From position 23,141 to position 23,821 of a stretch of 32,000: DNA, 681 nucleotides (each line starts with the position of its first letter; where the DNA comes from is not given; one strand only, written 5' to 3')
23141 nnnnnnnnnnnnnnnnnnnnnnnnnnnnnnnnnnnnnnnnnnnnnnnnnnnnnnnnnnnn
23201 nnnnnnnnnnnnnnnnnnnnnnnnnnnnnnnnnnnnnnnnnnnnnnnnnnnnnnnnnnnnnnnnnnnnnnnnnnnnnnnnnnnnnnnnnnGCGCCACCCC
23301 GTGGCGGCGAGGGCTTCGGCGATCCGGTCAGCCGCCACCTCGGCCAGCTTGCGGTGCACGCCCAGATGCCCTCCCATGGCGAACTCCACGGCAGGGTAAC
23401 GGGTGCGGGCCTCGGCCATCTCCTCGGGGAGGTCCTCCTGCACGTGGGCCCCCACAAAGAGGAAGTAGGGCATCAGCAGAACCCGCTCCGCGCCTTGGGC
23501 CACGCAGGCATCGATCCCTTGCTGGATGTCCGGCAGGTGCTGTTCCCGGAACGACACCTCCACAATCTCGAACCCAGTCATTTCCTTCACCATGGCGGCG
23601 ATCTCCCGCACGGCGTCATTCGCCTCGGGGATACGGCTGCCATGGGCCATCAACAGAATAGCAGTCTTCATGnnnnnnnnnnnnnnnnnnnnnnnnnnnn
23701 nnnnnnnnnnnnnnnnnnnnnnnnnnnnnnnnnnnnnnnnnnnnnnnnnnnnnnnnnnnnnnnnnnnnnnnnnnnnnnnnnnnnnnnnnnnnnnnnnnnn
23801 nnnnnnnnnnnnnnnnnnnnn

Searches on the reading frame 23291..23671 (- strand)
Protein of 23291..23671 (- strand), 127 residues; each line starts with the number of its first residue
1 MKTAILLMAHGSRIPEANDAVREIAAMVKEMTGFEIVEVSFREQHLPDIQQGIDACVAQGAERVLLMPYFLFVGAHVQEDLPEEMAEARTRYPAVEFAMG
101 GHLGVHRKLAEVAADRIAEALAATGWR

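Call 4: search_protein_families(library=pfam, proteins=[window:23291-23671:-], max_evalue=1)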
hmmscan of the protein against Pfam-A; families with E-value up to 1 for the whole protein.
window:23291-23671:- (127 aa): 4 families
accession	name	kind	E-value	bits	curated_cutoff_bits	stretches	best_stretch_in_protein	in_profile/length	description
PF01903.22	CbiX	-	8e-31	106.9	22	1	10-113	1-104/106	CbiX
PF06180.16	CbiK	-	8.3e-08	32.3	26.2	1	3-84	142-220/262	Cobalt chelatase (CbiK)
PF00762.24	Ferrochelatase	-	0.073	12.5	27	1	37-123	91-177/317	Ferrochelatase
PF02590.22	SPOUT_MTase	-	0.1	13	27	1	15-117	14-121/154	Predicted SPOUT methyltransferase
